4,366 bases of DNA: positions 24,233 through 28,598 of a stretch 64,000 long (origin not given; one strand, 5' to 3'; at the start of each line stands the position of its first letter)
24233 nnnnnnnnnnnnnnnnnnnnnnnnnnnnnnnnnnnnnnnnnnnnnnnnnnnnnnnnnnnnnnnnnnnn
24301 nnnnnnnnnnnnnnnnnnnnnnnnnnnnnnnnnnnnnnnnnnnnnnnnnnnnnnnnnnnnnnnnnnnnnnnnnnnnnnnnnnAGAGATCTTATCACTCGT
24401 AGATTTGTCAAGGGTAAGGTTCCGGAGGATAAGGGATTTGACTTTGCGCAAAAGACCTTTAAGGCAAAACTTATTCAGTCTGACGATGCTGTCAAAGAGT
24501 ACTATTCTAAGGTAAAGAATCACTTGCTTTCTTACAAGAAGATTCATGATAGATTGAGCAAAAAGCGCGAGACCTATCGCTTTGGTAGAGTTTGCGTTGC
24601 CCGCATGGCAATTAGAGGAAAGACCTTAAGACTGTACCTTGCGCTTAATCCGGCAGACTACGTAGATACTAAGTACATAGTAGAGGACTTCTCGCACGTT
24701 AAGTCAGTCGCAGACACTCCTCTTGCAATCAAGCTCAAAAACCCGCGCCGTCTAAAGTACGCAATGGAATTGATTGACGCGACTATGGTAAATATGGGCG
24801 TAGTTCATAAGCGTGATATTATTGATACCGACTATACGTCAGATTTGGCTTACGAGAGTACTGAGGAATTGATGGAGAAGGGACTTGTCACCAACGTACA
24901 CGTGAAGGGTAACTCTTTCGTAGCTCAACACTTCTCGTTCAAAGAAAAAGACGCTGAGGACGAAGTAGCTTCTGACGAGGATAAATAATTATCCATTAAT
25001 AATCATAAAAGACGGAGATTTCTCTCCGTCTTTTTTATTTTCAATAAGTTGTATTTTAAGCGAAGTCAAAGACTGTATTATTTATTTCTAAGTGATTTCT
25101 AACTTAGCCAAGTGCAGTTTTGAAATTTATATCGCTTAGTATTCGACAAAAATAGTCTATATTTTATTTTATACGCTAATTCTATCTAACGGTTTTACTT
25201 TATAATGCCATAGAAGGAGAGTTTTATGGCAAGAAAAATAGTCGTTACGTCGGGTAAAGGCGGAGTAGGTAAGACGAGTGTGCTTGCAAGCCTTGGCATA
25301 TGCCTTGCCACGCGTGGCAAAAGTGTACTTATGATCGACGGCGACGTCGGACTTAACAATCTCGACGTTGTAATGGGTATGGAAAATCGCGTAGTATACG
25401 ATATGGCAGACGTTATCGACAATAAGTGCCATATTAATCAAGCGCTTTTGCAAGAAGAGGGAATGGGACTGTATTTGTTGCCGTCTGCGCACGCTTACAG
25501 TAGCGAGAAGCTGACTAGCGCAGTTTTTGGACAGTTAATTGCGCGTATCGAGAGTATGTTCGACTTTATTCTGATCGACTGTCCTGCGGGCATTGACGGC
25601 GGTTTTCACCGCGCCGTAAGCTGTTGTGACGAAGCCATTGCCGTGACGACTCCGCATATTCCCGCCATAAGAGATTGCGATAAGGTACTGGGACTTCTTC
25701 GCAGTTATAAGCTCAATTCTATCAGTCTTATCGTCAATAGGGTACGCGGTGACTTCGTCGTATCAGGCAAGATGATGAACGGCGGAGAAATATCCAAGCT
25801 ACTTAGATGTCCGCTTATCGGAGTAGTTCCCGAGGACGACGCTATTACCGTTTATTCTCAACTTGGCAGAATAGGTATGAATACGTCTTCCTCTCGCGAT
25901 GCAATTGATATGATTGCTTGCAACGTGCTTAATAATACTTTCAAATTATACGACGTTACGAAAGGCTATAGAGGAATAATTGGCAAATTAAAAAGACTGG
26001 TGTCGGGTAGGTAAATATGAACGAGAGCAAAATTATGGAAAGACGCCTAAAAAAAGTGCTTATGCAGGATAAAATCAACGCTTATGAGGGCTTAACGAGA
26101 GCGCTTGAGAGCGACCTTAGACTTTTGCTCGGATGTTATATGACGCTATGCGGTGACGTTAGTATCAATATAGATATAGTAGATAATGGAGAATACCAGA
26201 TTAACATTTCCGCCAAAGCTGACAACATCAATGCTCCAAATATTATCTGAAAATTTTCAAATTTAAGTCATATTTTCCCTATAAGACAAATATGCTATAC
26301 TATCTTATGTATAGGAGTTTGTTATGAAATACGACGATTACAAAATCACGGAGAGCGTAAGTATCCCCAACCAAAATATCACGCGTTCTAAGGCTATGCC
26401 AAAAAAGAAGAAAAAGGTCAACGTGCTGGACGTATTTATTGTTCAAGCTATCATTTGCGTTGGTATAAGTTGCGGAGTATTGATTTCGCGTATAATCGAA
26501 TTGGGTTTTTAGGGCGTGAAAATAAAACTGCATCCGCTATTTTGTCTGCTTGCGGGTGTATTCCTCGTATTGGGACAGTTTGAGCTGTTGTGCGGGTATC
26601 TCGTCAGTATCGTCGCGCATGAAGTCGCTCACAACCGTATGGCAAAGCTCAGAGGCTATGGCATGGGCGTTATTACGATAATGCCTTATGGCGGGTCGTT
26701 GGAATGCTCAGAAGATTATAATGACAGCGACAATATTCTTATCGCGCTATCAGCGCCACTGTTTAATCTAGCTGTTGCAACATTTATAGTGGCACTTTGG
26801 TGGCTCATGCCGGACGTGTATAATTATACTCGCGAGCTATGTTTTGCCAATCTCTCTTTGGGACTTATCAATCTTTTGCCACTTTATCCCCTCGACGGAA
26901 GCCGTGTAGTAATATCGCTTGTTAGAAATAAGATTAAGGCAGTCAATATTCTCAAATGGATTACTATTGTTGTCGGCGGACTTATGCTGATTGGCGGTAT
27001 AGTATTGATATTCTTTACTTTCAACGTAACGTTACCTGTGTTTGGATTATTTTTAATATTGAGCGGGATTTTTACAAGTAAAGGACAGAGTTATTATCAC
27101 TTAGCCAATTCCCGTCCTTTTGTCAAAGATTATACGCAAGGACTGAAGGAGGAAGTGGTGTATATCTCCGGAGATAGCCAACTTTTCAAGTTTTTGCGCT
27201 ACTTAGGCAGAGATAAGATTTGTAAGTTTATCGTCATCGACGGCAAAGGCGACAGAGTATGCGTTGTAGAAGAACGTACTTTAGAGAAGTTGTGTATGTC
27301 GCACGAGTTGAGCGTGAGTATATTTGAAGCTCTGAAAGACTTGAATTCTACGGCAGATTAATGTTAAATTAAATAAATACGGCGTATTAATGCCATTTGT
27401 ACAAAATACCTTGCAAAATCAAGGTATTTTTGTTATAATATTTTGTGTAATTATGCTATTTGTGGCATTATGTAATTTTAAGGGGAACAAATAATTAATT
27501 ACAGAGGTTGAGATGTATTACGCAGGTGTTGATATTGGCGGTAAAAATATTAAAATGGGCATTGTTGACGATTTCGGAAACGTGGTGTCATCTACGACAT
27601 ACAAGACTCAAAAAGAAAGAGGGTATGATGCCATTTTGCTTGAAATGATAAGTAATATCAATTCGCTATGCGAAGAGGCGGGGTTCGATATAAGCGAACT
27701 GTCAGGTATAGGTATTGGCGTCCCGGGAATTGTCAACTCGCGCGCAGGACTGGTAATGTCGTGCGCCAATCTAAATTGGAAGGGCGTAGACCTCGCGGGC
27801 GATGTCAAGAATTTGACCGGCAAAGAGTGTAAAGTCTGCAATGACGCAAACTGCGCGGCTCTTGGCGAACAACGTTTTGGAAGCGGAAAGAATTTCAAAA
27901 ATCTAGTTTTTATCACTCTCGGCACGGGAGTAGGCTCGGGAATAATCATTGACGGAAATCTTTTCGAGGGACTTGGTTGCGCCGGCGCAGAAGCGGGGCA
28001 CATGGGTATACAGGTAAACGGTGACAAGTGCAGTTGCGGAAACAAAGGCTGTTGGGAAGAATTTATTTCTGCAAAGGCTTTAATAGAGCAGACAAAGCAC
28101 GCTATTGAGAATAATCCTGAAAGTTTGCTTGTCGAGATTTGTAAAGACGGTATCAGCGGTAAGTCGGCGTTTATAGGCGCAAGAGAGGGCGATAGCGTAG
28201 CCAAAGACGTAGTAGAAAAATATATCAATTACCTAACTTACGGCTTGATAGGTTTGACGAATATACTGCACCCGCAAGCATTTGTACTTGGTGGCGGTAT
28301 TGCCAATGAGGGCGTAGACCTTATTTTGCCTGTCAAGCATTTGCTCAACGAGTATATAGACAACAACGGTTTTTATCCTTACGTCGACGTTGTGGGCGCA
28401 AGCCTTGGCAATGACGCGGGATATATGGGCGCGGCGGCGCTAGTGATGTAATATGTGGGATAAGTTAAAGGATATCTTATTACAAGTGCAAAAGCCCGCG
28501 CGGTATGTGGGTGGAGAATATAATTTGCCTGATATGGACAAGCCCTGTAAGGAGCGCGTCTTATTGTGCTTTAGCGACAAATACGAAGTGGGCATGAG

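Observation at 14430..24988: Two-gene surface module: a 2,829-aa MBG-repeat giant protein start/stop-coupled to a 689-aa membrane protein of unknown function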

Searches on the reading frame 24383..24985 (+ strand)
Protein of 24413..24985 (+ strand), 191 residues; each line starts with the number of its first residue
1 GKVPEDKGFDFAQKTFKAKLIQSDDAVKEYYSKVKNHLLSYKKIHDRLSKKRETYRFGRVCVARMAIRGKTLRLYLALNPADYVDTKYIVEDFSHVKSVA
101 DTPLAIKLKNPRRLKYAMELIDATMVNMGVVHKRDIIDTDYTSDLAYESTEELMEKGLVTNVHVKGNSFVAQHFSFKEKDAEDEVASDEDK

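Call 11: search_protein_families(library=pfam, proteins=[window:24413-24985:+], max_evalue=10)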
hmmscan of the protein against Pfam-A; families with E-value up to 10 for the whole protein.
window:24413-24985:+ (191 aa): 0 families

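Call 22: search_solved_structures(query=A1, max_evalue=10)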
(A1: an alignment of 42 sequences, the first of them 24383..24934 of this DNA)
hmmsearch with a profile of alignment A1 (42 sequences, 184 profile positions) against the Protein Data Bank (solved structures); distinct sequences matched with E-value up to 10: 0.

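Call 29: predict_structure(alignment_id=A1)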
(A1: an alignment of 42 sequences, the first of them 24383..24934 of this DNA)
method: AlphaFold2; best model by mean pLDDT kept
length: 184 residues; sequences in the alignment: 42
mean_pLDDT: 91.5   pTM: 0.83
mean pLDDT of the five models: 91.5, 91.2, 91.1, 91.1, 90.3
residues with pLDDT >= 90: 151; 70-90: 11; 50-70: 16; < 50: 6
segments of 3 or more residues with pLDDT < 50: 181-184
pLDDT, mean of each block of 10 residues (from residue 1): 55 71 97 98 98 98 98 98 98 97 98 98 98 98 95 97 98 74 46
secondary structure, 60 per line:
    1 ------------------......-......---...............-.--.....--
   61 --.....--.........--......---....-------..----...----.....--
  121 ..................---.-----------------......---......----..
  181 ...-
elements in order: E19-24 H26-31 H35-49 E54-58 E63-67 E70-78 E81-86 H90-93 E114-118 H121-138 H160-165 E169-174 H179-183

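Call 33: fold_search(model_id=the predicted structure, library=pdb)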
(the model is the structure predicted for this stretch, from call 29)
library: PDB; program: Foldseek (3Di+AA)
matches with E <= 10: 369; with E <= 0.001: 0
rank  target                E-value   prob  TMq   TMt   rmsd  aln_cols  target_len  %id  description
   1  2fki_MODEL_1_A        4.1e-02  1.00  0.42  0.62   4.0       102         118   12  NMR Structure of Protein yjbR from Escherichia coli; Northeast Structural Genomics Consortium Target ER226 (released 2006-02-28)
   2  2oc6_A                1.1e-01  0.77  0.37  0.51  10.6       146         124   12  Crystal structure of a protein from the duf1801 family (ydhg, bsu05750) from bacillus subtilis at 1.75 A resolution (released 2007-01-16)
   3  2wql_A                2.3e-01  0.12  0.20  0.23  14.4       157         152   10  CRYSTAL STRUCTURE OF THE MAJOR CARROT ALLERGEN DAU C 1 (released 2009-09-01)
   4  3dpt_B                2.9e-01  0.08  0.17  0.11  20.1       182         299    9  COR domain of Rab family protein (Roco) (released 2008-08-12)
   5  1rjl_C                3.3e-01  0.60  0.23  0.40   3.9        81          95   15  Structure of the complex between OspB-CT and bactericidal Fab-H6831 (released 2004-11-30)
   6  4x7r_A                3.5e-01  0.28  0.19  0.08   8.2        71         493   17  Crystal structure of S. aureus TarM G117R mutant in complex with Fondaparinux, alpha-GlcNAc-glycerol and UDP (released 2015-02-25)
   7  3klx_B                3.9e-01  0.03  0.13  0.13  19.6       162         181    6  Crystal structure of native abscisic acid receptor PYL3 (released 2010-11-10)
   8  5z38_A                4.2e-01  0.18  0.26  0.29  11.5       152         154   10  Crystal structure of CsrA bound to CesT (released 2018-04-04)
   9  4wac                  4.7e-01  0.35  0.20  0.08   5.7        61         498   15  Crystal Structure of TarM (released 2015-02-25)
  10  5gwp_C                4.7e-01  0.08  0.19  0.21  17.8       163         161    6  Crystal structure of RCAR3:PP2C wild-type with (+)-ABA (released 2017-09-13)
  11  3fkd_D                5.0e-01  0.47  0.25  0.16   4.9        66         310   15  The crystal structure of L-threonine-O-3-phosphate decarboxylase from Porphyromonas gingivalis (released 2009-02-03)
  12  5wlw_E                5.0e-01  0.21  0.29  0.15  12.0       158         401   11  Crystal Structure of the Human Mitochondrial Cysteine Desulfurase with active Cysteine Loop within ISCU1 active site,  (released 2017-11-15)
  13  7mwn_A                5.3e-01  0.06  0.18  0.19  19.1       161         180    5  An engineered PYL2-based WIN 55,212-2 synthetic cannabinoid sensor with a stabilized HAB1 variant (released 2022-06-01)
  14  9t2w_A                5.6e-01  0.44  0.34  0.47  10.0       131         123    8  YdhG-like domain-containing protein (Frataxin) from Listeria monocytogenes (released 2025-11-19)
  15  5zcg_C                6.3e-01  0.07  0.20  0.22  18.6       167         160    7  Crystal structure of OsPP2C50 S265L/I267V:OsPYL/RCAR3 with (+)-ABA (released 2019-03-06)
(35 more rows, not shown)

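Call 48: search_protein_representatives(alignment_id=A1)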
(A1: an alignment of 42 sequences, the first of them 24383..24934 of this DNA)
Query: 42 sequences, 184 profile positions. Proteins with E-value up to 0.001 (for the whole library): 3654; up to 1e-10: 3367; up to 1e-30: 2267. The best 150 are listed.
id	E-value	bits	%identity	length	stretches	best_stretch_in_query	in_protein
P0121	4.6e-219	736.5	-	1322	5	14-176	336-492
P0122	4.8e-216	726.7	-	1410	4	12-180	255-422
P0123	1.8e-207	698.7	-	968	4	6-176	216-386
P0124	8.7e-204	686.8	-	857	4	18-183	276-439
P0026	3.7e-200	674.9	-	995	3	9-181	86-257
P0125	1.5e-196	663.2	-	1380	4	12-176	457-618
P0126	5.1e-192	648.4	-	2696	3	5-181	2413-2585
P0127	3.9e-191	645.5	-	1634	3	5-180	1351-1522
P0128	2.7e-188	636.3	-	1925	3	4-179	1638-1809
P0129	3.2e-188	636.0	-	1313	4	8-165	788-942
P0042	3.6e-186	629.3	-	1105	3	10-181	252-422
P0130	1.4e-184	624.1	-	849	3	2-178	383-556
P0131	2.1e-182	617.1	-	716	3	8-173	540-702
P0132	9.7e-181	611.6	-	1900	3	3-178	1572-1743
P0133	3.2e-179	606.7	-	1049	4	4-179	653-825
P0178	1.6e-123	425.1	-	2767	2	2-180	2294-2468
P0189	5.0e-119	410.5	-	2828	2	13-175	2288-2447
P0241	1.8e-107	372.8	-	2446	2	13-176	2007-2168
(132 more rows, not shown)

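Call 52: search_protein_families(library=pfam, proteins=[P0189, P0241, P0178], max_evalue=0.00001)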
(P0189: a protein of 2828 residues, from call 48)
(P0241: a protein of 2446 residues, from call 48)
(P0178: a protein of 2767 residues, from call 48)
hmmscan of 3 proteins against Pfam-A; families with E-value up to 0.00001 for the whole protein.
P0189 (2828 aa): 1 family
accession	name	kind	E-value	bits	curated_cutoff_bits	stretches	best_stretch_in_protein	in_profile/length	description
PF00828.25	Ribosomal_L27A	-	3.2e-14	53.5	21.5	1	2757-2824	2-71/72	Ribosomal proteins 50S-L15, 50S-L18e, 60S-L27A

P0241 (2446 aa): 0 families

P0178 (2767 aa): 4 families
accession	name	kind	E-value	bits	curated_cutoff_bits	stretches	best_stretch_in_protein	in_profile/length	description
PF18889.6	Beta_helix_3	-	8.6e-33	112.1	27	0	620-641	1-19/20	Beta helix repeat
PF09479.16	Flg_new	-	1.7e-31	108.6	27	3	395-463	2-65/65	Listeria-Bacteroides repeat domain (List_Bact_rpt)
PF11304.13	DUF3106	-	2e-21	76.9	24.3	0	1826-1913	23-102/104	Protein of unknown function (DUF3106)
PF00828.25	Ribosomal_L27A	-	7.8e-10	39.5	21.5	1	2695-2763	1-71/72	Ribosomal proteins 50S-L15, 50S-L18e, 60S-L27A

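Call 81: find_encoding_contigs(protein=P0189, flank=6000, max_places=2)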
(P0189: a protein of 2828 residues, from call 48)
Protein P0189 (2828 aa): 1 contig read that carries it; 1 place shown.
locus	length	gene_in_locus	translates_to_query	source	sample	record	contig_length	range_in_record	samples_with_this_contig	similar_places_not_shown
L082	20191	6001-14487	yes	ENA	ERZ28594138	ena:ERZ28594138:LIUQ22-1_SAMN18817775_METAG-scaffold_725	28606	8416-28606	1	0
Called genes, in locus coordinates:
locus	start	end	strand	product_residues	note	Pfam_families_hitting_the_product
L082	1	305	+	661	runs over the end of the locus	PF00580:UvrD-helicase, PF01443:Viral_helicase1 (faint), PF13245:AAA_19, PF13604:AAA_30 (faint)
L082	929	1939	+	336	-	PF03547:Mem_trans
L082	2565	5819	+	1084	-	-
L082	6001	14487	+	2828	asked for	PF00828:Ribosomal_L27A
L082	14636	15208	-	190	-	-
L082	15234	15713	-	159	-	PF02590:SPOUT_MTase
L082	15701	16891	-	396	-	PF00266:Aminotran_5, PF01212:Beta_elim_lyase (weak)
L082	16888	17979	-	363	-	-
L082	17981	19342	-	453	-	PF08245:Mur_ligase_M, PF02875:Mur_ligase_C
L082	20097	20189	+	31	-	?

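Call 82: find_encoding_contigs(protein=P0178, flank=6000, max_places=2)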
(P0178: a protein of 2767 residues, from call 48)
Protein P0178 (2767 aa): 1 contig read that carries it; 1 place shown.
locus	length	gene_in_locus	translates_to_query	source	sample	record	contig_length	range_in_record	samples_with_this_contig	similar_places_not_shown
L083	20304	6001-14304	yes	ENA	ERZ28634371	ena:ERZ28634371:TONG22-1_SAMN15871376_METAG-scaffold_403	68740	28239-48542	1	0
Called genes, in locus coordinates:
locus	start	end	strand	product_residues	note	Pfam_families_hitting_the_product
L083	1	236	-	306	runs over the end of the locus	PF11858:DUF3378, PF01351:RNase_HII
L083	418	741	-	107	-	-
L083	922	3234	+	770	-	PF00488:MutS_V, PF01713:Smr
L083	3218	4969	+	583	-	PF01541:GIY-YIG, PF27096:UvrC_M, PF22920:UvrC_RNaseH, PF08459:UvrC_RNaseH_dom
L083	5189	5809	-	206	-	PF00440:TetR_N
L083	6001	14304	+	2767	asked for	PF18889:Beta_helix_3 (faint), PF09479:Flg_new, PF11304:DUF3106 (faint), PF00828:Ribosomal_L27A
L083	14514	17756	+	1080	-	PF07581:Glug (faint), PF00059:Lectin_C (faint)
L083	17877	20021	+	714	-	PF12799:LRR_4 (faint), PF13306:LRR_5, PF13855:LRR_8 (weak), PF13306:LRR_5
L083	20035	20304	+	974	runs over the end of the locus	PF00041:fn3 (faint), PF22433:MtxA_IG-like (faint)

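Call 91: search_protein_families(library=padloc, proteins=[window:24383-24934:+], max_evalue=0.01)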
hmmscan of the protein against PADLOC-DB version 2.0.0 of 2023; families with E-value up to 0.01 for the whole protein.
window:24383-24934:+ (184 aa): 2 families
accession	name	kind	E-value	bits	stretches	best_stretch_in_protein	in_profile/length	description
PDLC04945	PDC-S18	-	1.9e-10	38.6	1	25-134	190-300/302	-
PDLC04946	PDC-S18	-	2.4e-09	34.7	1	21-149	204-334/365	-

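Call 92: search_dna_similar(query=window:24383-24934:+, collection=plasmids, mode=protein, max_evalue=0.001, max_rows=20)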
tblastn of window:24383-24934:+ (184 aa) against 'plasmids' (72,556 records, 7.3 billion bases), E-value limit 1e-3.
No match.

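Call 93: search_dna_similar(query=window:24383-24934:+, collection=phages, mode=protein, max_evalue=0.001, max_rows=20)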
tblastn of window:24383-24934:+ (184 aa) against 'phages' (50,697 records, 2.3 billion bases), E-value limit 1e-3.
No match.

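Call 98: fold_search(model_id=the predicted structure, library=viral)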
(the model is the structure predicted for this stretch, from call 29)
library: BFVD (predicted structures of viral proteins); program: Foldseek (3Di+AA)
matches with E <= 10: 533; with E <= 0.001: 1
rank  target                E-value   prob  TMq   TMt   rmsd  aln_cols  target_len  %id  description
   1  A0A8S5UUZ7            8.1e-04  1.00  0.46  0.37  13.9       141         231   12  DUF5655 domain-containing protein [Siphoviridae sp. ctaDn21]
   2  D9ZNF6                3.2e-03  1.00  0.46  0.40  15.4       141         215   13  (no name in the UniProt tables at hand)
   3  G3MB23                2.1e-02  0.99  0.37  0.47   5.7       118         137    8  Gp643 [Bacillus phage G]
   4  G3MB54                3.2e-02  0.96  0.37  0.46   5.5       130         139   11  Gp674 [Bacillus phage G]
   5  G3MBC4                4.1e-02  0.89  0.30  0.20   5.0       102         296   12  Gp54 [Bacillus phage G]
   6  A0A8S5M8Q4            7.4e-02  0.30  0.24  0.29  12.0       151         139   12  Uncharacterized protein [Siphoviridae sp. ctPAi1]
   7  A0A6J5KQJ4            9.9e-02  0.87  0.27  0.53   5.1        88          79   14  Uncharacterized protein [uncultured Caudovirales phage]
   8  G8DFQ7                1.2e-01  0.41  0.28  0.08   8.3       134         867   10  (no name in the UniProt tables at hand)
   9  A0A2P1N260            1.3e-01  0.84  0.26  0.46   4.8        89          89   13  Uncharacterized protein [Mycobacterium phage Naca]
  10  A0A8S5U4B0            2.4e-01  0.85  0.37  0.38  10.5       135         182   10  Uncharacterized protein [Siphoviridae sp. ct6GI21]
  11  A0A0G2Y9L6            2.7e-01  0.57  0.28  0.36   6.3       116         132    7  Uncharacterized protein [Acanthamoeba polyphaga mimivirus Kroon]
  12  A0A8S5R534            2.7e-01  0.18  0.21  0.14  12.2       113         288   16  Uncharacterized protein [Myoviridae sp. ctaOv25]
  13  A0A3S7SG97            2.7e-01  0.12  0.22  0.19  25.1       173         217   12  (no name in the UniProt tables at hand)
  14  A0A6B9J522            3.1e-01  0.30  0.32  0.09  14.8       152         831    8  Uncharacterized protein [Vibrio phage vB_VchM_Kuja]
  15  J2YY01                3.6e-01  0.35  0.28  0.31   7.5       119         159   10  (no name in the UniProt tables at hand)
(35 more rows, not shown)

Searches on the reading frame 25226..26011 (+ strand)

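Call 57: search_protein_families(library=pfam, proteins=[window:25226-26011:+], max_evalue=0.00001)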
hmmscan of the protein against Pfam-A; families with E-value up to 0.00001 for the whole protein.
window:25226-26011:+ (262 aa): 6 families
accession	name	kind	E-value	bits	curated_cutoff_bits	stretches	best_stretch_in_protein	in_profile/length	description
PF13614.12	AAA_31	-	1.5e-18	67.8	27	1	3-149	2-155/177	AAA domain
PF01656.29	CbiA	-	4.1e-18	66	25.4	1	5-207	1-115/125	CobQ/CobB/MinD/ParA nucleotide binding domain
PF10609.15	ParA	-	2.2e-16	60.5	27.1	1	3-215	4-223/246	NUBPL iron-transfer P-loop NTPase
PF06564.18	CBP_BcsQ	-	5.3e-10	39.6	21.3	1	5-145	4-149/234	Cellulose biosynthesis protein BcsQ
PF02374.21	ArsA_ATPase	-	1.6e-08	34.5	24.3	1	4-40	2-38/305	Anion-transporting ATPase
PF09140.17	MipZ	-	4.8e-08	33.1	20.7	1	4-136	2-124/262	ATPase MipZ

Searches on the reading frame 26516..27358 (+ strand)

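Call 57: search_protein_families(library=pfam, proteins=[window:26516-27358:+], max_evalue=0.00001)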
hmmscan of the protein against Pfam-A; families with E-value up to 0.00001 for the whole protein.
window:26516-27358:+ (281 aa): 1 family
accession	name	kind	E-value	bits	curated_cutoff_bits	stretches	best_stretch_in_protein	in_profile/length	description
PF02163.28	Peptidase_M50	-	4.5e-11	42.9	27.2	1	108-154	166-215/221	Peptidase family M50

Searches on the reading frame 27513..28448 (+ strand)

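Call 57: search_protein_families(library=pfam, proteins=[window:27513-28448:+], max_evalue=0.00001)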
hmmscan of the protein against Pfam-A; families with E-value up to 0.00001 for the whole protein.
window:27513-28448:+ (312 aa): 1 family
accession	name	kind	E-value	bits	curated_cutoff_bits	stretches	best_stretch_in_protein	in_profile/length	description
PF00480.26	ROK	-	7.1e-69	233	22.9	1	3-311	1-291/294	ROK family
